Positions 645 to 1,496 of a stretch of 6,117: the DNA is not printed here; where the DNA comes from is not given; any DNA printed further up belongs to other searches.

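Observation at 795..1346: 183-aa protein built from three HTH-like segments at the end of the early operon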

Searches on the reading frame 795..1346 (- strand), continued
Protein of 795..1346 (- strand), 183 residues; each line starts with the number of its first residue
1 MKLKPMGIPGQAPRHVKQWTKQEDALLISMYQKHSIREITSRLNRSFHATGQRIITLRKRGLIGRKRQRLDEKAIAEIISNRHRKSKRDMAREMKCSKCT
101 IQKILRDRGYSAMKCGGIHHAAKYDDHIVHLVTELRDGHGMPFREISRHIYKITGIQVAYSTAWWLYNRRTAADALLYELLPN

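Call 45: search_protein_families(library=phrogs, proteins=[L003:5998-6549:+, L029:6001-6549:+], max_evalue=0.001)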
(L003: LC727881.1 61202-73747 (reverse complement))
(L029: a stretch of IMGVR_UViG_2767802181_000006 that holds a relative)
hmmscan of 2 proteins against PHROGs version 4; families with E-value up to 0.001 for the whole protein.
L003:5998-6549:+ (183 aa): 3 families
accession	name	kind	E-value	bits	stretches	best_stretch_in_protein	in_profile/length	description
phrog_323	-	transcription regulation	2.3e-58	199.2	1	2-182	80-256/319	transcriptional regulator, D5-like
phrog_14101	-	transcription regulation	9.7e-11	43.2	1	74-116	8-48/103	transcriptional regulator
phrog_38779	-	unknown function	1.7e-10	41.7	1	2-56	1-55/61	-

L029:6001-6549:+ (182 aa): 5 families
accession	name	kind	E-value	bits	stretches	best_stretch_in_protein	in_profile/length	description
phrog_323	-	transcription regulation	4.6e-38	132.5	1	3-178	81-254/319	transcriptional regulator, D5-like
phrog_38779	-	unknown function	2e-13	51.1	1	1-53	1-53/61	-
phrog_14101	-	transcription regulation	3.8e-10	41.2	0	71-107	7-43/103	transcriptional regulator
phrog_1891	-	DNA, RNA and nucleotide metabolism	5.1e-08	33.6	1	18-106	3-87/255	HNH endonuclease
phrog_21605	-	unknown function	2.6e-05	24.9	1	16-110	39-128/219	-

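Call 52: search_dna_similar(query=window:795-1346:-, collection=plasmids, mode=protein, max_rows=15, max_evalue=0.001)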
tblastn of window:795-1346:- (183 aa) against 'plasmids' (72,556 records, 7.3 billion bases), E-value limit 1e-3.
Records with a match: 5; places in all: 5; records where one place covers at least 80% of the query: 5.
Best place of each record, by identity: <60% 5.
By first word of the organism name: Escherichia 4; Klebsiella 1.
By predicted mobility (MOB-suite, as given by PLSDB): non-mobilizable 4; conjugative 1.
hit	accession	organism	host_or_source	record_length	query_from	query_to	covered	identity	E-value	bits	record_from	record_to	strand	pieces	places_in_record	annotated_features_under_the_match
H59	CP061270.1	Escherichia coli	Sheep,cell culture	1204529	1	182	99%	54.6%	7e-57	199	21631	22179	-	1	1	DNA-binding protein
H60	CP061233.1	Escherichia coli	Sheep,cell culture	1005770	1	183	100%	53.3%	5e-56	196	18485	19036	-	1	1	DNA-binding protein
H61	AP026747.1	Escherichia coli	Homo sapiens,feces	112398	1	182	99%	34.6%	4e-20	94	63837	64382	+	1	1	hypothetical protein (x2)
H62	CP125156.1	Klebsiella pneumoniae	-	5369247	1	181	99%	33.0%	2e-17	86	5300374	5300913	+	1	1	AsnC family protein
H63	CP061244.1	Escherichia coli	Homo sapiens,cell culture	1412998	1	182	99%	32.4%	2e-17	86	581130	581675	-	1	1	AsnC family protein | hypothetical protein (x2)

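Call 54: get_annotated_region(hit=H61, flank=6000)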
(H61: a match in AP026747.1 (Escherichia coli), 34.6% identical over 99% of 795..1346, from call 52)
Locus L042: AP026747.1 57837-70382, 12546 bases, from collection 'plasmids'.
description: Escherichia coli PV06-71 plasmid pO165_PV06-71_1 O165:H25 DNA, complete sequence
organism: Escherichia coli (NCBI taxid 562)
taxonomy: Bacteria; Pseudomonadota; Gammaproteobacteria; Enterobacterales; Enterobacteriaceae; Escherichia; Escherichia coli
host: -; source: Homo sapiens,feces; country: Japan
typing (MOB-suite, as given by PLSDB): conjugative; replicon IncFIA; relaxase MOBF; mating-pair formation MPF_F
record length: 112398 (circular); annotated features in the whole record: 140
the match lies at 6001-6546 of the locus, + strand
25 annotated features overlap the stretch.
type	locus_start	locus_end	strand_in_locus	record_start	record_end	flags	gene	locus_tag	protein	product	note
CDS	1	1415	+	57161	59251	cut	-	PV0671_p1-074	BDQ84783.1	DNA transposition protein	-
CDS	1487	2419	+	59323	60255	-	-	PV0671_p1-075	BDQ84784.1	DNA transposition protein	-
CDS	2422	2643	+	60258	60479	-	-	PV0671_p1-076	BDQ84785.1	hypothetical protein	-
CDS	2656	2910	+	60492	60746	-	-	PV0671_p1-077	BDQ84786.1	hypothetical protein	-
CDS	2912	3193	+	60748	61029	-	-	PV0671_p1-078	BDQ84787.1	hypothetical protein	-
CDS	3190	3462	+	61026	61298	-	-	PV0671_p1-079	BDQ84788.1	hypothetical protein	-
CDS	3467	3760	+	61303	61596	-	-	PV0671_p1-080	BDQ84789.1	hypothetical protein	-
CDS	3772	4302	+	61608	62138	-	gam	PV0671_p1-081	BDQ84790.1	host-nuclease inhibitor protein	-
CDS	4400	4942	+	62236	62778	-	-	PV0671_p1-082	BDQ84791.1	hypothetical protein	-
CDS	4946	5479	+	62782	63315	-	-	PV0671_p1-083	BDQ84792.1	hypothetical protein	-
CDS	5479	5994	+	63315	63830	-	-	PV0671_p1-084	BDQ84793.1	hypothetical protein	-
CDS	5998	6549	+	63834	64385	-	-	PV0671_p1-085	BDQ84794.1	hypothetical protein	-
CDS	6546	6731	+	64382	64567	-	-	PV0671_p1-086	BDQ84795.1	hypothetical protein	-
CDS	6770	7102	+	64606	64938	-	-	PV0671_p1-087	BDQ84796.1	hypothetical protein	-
CDS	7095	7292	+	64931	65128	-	-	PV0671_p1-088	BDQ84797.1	hypothetical protein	-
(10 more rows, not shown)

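Call 55: get_annotated_region(hit=H62, flank=6000)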
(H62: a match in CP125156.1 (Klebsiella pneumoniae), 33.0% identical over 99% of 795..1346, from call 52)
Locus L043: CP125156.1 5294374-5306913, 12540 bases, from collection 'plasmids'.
description: Klebsiella pneumoniae strain 176 plasmid unnamed2, complete sequence
organism: Klebsiella pneumoniae (NCBI taxid 573)
taxonomy: Bacteria; Pseudomonadota; Gammaproteobacteria; Enterobacterales; Enterobacteriaceae; Klebsiella; Klebsiella pneumoniae
host: -; source: -; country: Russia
typing (MOB-suite, as given by PLSDB): non-mobilizable; mating-pair formation MPF_T
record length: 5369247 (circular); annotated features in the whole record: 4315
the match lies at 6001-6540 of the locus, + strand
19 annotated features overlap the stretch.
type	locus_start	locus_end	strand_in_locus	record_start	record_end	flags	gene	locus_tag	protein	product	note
CDS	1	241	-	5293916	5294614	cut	cpxR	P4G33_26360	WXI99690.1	envelope stress response regulator transcription factor CpxR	-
CDS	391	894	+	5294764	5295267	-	cpxP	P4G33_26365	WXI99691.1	cell-envelope stress modulator CpxP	-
CDS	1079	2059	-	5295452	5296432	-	-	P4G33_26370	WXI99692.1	tyrosine-type recombinase/integrase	-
CDS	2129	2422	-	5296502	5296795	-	-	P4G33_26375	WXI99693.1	helix-turn-helix transcriptional regulator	-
CDS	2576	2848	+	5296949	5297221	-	-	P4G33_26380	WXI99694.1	Cox family DNA-binding protein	-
CDS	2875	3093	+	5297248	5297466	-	-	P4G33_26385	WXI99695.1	DUF4761 domain-containing protein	-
CDS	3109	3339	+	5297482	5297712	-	-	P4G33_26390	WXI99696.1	DUF2724 domain-containing protein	-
CDS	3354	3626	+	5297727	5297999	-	-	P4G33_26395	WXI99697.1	hypothetical protein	-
CDS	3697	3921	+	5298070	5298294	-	-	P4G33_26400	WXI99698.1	hypothetical protein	-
CDS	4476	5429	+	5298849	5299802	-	-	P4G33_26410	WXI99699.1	Dam family site-specific DNA-(adenine-N6)-methyltransferase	-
CDS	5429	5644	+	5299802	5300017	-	-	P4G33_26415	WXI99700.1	hypothetical protein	-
CDS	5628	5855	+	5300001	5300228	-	-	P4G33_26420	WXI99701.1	hypothetical protein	-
CDS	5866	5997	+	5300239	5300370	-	-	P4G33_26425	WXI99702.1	hypothetical protein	-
CDS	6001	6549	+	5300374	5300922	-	-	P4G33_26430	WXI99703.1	AsnC family protein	-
CDS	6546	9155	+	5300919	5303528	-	-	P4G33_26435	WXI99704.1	replication endonuclease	-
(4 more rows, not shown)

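Call 59: list_cluster_members(proteins=[P0032, P0036, P0039, P0041, P0044, P0053, P0065, P0072, P0096, P0119])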
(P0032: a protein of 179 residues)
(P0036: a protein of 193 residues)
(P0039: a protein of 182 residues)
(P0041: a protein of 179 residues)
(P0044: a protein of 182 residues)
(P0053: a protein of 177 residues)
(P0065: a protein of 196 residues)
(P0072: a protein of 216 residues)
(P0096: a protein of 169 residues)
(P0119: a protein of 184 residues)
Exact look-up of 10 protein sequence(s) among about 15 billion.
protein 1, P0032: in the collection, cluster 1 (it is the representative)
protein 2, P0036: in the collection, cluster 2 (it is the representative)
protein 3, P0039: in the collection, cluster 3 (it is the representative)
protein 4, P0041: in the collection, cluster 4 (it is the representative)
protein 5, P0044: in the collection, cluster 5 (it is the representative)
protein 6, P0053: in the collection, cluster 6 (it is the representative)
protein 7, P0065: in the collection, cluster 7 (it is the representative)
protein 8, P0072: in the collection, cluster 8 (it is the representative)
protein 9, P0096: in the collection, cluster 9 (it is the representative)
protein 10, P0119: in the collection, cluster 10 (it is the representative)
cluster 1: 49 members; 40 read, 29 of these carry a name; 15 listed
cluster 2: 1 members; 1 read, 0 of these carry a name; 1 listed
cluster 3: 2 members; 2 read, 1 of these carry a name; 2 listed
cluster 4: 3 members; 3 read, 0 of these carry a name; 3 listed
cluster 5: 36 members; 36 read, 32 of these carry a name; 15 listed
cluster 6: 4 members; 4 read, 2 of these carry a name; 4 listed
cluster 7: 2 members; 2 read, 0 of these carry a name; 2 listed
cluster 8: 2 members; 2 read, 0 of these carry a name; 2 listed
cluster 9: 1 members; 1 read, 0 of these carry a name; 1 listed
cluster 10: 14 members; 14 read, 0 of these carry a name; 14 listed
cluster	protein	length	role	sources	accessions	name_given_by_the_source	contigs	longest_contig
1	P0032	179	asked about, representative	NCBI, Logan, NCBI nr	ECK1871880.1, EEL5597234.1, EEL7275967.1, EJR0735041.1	AsnC family protein [Salmonella enterica]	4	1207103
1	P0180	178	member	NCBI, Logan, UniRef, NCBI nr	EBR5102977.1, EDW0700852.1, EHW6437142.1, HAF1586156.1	AsnC family protein [Salmonella enterica] | AsnC family protein n=1 Tax=Salmonella enterica TaxID=28901 RepID=A0A5U7RTE6_SALER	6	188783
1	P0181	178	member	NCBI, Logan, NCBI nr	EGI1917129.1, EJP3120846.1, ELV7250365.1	AsnC family protein [Salmonella enterica]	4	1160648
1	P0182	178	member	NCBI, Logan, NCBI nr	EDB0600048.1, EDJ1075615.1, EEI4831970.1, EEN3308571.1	AsnC family protein [Salmonella enterica]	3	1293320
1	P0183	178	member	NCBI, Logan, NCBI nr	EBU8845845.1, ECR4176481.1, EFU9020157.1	AsnC family protein [Salmonella enterica subsp. enterica serovar Muenchen]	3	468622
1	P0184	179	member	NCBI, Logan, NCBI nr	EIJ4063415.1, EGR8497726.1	AsnC family protein [Salmonella enterica]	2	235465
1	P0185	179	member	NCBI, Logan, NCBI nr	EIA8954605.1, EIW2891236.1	AsnC family protein [Salmonella enterica]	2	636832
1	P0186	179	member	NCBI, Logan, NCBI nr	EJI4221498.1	AsnC family protein [Salmonella enterica]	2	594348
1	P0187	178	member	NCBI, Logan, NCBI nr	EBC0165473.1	AsnC family protein [Salmonella enterica]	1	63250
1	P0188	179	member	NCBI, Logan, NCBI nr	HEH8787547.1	TPA: AsnC family protein [Salmonella enterica] | AsnC family protein [Salmonella enterica]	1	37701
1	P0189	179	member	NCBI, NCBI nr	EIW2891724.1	AsnC family protein [Salmonella enterica]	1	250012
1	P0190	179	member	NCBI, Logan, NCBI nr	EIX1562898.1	AsnC family protein [Salmonella enterica]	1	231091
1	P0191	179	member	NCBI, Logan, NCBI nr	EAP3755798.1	AsnC family protein [Salmonella enterica]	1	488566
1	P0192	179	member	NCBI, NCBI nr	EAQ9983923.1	AsnC family protein [Salmonella enterica]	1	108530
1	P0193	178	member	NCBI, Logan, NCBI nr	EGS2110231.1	AsnC family protein [Salmonella enterica]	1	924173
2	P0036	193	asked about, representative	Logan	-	-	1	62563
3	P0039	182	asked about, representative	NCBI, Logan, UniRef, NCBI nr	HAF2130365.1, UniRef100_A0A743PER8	TPA: AsnC family protein [Salmonella enterica] | AsnC family protein n=1 Tax=Salmonella enterica TaxID=28901 RepID=A0A743PER8_SALER | AsnC family protein [Salmonella enterica]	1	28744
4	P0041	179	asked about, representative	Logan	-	-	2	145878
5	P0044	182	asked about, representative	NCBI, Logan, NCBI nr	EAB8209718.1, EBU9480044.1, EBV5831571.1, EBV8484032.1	AsnC family protein [Salmonella enterica subsp. enterica] | AsnC family protein [Salmonella enterica subsp. enterica serovar Lattenkamp]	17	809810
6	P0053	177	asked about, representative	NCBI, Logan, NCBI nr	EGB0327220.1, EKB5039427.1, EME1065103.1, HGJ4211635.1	AsnC family protein [Salmonella enterica]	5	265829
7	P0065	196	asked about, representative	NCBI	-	-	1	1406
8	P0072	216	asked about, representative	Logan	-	-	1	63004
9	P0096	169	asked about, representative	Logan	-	-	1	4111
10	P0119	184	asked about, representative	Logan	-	-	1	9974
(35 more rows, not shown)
